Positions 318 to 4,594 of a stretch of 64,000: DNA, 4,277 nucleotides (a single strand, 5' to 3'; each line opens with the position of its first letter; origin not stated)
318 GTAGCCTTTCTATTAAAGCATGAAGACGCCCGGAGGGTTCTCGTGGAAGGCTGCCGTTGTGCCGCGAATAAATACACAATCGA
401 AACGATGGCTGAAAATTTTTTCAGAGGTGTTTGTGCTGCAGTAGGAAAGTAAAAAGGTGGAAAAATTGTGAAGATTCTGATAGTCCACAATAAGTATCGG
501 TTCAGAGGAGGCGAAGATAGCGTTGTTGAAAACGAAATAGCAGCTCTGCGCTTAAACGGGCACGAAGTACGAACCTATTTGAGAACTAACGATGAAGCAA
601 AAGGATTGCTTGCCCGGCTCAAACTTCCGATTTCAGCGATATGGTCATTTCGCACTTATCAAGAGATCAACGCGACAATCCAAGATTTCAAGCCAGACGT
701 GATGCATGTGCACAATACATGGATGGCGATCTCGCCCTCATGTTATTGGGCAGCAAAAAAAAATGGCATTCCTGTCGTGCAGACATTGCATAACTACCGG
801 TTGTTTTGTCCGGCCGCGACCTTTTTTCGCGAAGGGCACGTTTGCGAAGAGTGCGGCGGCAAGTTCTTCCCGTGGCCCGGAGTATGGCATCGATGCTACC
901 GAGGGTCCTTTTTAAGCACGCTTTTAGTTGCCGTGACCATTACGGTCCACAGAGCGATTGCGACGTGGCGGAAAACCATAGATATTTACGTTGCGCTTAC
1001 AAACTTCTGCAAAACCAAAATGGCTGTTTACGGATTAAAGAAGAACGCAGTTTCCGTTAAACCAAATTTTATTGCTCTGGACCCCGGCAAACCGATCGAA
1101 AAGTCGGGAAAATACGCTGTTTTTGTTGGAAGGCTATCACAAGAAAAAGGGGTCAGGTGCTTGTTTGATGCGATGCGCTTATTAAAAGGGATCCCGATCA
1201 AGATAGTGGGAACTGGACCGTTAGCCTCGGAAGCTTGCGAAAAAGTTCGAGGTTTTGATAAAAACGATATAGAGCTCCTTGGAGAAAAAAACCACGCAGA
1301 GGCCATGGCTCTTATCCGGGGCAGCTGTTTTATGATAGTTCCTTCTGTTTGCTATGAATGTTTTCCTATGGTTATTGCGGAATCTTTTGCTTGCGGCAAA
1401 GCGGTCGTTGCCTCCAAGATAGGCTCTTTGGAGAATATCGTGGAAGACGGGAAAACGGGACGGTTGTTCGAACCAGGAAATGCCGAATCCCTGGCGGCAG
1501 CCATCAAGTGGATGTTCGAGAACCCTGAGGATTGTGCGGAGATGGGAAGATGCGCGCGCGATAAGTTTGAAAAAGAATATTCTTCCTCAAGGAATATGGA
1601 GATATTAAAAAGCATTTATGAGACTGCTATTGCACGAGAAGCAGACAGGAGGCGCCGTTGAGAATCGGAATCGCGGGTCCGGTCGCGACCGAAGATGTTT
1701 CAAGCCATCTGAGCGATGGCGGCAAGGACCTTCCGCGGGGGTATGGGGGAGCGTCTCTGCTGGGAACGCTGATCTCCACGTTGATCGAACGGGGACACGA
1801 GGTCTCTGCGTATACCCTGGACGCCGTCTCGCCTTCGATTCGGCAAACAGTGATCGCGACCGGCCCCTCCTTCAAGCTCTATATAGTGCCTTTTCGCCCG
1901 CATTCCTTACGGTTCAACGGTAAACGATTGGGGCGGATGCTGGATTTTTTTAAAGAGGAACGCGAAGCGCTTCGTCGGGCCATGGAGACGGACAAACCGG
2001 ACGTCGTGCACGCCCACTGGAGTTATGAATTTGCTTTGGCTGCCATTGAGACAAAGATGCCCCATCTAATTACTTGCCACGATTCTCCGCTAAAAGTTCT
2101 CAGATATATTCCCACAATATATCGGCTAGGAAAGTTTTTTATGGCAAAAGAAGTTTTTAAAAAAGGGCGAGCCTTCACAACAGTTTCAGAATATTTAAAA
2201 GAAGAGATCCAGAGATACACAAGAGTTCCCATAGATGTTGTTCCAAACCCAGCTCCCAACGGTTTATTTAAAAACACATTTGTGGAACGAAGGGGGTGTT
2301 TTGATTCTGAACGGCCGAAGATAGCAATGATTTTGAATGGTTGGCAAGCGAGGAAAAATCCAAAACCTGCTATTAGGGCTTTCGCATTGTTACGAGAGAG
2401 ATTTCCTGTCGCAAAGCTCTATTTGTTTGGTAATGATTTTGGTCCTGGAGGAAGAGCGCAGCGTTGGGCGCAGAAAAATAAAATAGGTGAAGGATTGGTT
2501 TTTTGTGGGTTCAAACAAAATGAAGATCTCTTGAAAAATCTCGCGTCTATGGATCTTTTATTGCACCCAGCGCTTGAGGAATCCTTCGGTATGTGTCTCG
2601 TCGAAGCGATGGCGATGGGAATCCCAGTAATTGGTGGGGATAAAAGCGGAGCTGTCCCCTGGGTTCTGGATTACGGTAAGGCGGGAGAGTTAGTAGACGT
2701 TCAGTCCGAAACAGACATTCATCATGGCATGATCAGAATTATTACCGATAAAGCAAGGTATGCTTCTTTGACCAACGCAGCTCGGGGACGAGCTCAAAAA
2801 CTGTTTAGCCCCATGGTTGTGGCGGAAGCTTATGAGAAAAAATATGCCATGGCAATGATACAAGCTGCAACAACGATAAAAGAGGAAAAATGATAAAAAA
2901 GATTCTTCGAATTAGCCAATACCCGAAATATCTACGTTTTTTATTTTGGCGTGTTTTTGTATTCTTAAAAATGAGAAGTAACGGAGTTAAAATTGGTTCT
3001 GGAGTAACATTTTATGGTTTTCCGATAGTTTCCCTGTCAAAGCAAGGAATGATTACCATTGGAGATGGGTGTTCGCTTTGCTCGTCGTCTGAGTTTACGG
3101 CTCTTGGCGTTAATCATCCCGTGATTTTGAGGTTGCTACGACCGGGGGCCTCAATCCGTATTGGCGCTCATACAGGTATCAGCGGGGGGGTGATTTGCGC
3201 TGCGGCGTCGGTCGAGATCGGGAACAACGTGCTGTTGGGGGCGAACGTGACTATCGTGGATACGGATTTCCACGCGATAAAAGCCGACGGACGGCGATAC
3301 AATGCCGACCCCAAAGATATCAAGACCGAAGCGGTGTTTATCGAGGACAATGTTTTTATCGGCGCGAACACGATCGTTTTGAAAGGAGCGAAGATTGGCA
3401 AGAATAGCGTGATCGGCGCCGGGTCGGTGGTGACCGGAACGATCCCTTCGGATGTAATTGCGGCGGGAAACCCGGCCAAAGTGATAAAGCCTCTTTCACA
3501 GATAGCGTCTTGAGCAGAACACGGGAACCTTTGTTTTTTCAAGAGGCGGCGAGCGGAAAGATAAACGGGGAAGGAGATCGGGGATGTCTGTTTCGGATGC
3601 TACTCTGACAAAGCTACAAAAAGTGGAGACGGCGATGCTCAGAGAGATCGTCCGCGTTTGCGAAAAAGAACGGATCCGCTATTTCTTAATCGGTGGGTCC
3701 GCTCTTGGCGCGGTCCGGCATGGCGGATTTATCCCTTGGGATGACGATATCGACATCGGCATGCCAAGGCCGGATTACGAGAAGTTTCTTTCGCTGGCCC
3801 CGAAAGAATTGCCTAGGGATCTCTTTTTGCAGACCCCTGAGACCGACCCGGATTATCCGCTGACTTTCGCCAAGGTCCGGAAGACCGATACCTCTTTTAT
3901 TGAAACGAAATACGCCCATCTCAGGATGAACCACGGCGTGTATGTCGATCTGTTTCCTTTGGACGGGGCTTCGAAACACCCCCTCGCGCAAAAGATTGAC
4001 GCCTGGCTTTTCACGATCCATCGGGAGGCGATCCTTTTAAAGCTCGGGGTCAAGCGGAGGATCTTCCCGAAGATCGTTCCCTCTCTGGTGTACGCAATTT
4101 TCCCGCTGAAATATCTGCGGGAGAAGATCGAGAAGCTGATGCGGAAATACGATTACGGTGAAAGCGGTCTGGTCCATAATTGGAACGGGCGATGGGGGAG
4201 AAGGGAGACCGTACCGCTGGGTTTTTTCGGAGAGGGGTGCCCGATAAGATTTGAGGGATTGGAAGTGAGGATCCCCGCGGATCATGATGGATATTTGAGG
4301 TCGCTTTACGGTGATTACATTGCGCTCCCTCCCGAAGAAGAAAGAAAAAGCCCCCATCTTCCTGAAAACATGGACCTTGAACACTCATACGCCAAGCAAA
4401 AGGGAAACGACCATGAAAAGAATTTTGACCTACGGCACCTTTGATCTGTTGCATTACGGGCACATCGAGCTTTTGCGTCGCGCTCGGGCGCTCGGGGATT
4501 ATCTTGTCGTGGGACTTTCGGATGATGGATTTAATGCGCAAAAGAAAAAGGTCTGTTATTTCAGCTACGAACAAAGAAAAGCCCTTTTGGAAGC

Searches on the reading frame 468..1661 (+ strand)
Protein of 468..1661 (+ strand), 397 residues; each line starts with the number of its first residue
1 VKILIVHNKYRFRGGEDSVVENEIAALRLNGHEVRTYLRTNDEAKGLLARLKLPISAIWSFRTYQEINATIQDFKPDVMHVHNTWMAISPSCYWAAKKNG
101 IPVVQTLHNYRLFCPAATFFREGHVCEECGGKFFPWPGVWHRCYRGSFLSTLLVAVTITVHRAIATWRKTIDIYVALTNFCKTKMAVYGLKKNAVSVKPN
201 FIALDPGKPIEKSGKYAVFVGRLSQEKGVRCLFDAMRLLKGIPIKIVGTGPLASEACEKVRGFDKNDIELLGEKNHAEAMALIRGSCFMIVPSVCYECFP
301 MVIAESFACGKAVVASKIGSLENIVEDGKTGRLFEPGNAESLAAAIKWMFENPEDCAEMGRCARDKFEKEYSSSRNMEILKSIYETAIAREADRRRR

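Call 25: search_protein_families(library=pfam, proteins=[window:468-1661:+], max_evalue=0.001)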
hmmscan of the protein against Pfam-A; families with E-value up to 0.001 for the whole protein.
window:468-1661:+ (397 aa): 6 families
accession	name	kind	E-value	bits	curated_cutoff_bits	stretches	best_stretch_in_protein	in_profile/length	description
PF00534.26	Glycos_transf_1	-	2.1e-28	99.4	26.4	1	209-364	10-170/172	Glycosyl transferases group 1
PF13692.12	Glyco_trans_1_4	-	1.8e-26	93.6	27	1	215-352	2-142/142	Glycosyl transferases group 1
PF13439.12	Glyco_transf_4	-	2.4e-11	44.4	28.5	1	14-205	2-169/170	Glycosyltransferase Family 4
PF13579.12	Glyco_trans_4_4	-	4.7e-10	40.5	29.7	1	14-117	1-103/158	Glycosyl transferase 4-like domain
PF13524.12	Glyco_trans_1_2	-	2.8e-09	37.5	25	1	232-379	5-141/144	Glycosyl transferase-like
PF13477.12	Glyco_trans_4_2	-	2.1e-05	25.1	23.4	1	50-108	49-107/139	Glycosyl transferase 4-like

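Call 63: find_encoding_contigs(protein=window:468-1661:+, flank=10000, max_places=1)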
Protein window:468-1661:+ (397 aa): no gene with exactly this product is on record in the collection.

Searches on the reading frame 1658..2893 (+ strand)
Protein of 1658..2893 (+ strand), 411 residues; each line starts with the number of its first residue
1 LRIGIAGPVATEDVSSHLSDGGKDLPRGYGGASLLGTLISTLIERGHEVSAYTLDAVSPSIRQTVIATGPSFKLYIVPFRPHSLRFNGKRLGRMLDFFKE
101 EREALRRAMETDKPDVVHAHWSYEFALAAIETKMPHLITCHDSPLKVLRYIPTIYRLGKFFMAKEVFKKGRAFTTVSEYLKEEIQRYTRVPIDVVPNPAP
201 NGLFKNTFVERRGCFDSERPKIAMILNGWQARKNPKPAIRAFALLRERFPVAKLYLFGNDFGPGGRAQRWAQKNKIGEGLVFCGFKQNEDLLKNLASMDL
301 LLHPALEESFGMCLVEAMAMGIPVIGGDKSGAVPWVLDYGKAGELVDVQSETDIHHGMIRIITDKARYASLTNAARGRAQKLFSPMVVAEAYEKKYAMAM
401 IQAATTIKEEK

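Call 25: search_protein_families(library=pfam, proteins=[window:1658-2893:+], max_evalue=0.001)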
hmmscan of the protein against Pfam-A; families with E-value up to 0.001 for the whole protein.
window:1658-2893:+ (411 aa): 5 families
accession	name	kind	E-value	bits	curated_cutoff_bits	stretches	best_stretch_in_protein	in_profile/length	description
PF00534.26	Glycos_transf_1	-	1.4e-24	87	26.4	1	218-377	13-171/172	Glycosyl transferases group 1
PF13692.12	Glyco_trans_1_4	-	5.1e-19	69.4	27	1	222-364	4-142/142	Glycosyl transferases group 1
PF13439.12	Glyco_transf_4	-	1.5e-18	67.8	28.5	1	30-198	3-165/170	Glycosyltransferase Family 4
PF13579.12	Glyco_trans_4_4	-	1.6e-11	45.2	29.7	1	37-197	9-157/158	Glycosyl transferase 4-like domain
PF20706.3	GT4-conflict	-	1.8e-08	34.2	26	1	233-338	212-322/385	Family 4 Glycosyltransferase in conflict systems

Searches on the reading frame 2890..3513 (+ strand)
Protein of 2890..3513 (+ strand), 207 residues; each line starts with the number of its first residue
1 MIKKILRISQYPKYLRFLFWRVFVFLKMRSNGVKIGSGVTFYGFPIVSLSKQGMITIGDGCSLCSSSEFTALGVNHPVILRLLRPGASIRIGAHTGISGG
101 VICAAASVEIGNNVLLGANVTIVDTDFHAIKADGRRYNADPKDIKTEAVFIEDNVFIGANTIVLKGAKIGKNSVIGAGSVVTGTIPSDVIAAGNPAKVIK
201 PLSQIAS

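Call 25: search_protein_families(library=pfam, proteins=[window:2890-3513:+], max_evalue=0.001)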
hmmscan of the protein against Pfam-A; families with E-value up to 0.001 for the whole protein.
window:2890-3513:+ (207 aa): 3 families
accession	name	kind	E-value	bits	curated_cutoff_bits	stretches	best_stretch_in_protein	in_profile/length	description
PF00132.30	Hexapep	-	1.3e-15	56.8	27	1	149-183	2-36/36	Bacterial transferase hexapeptide (six repeats)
PF14602.12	Hexapep_2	-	4.4e-11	42.8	27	1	149-182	2-33/34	Hexapeptide repeat of succinyl-transferase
PF25084.1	LbH_EIF2B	-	0.00023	21.6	54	0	149-181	16-47/105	EIF2B subunit epsilon LbH domain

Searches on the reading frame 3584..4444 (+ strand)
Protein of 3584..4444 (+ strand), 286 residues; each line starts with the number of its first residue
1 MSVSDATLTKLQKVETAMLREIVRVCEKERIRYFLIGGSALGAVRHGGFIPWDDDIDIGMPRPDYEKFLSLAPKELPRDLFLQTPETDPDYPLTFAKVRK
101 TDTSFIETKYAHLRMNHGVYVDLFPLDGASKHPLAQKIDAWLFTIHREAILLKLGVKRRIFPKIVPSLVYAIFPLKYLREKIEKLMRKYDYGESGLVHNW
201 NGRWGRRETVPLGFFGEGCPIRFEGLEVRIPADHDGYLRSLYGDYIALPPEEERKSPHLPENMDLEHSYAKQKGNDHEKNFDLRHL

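Call 25: search_protein_families(library=pfam, proteins=[window:3584-4444:+], max_evalue=0.001)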
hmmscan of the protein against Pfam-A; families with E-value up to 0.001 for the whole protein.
window:3584-4444:+ (286 aa): 1 family
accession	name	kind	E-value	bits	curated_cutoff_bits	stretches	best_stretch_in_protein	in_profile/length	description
PF04991.19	LicD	-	2.1e-46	159.3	22.6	1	26-243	1-227/227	LicD family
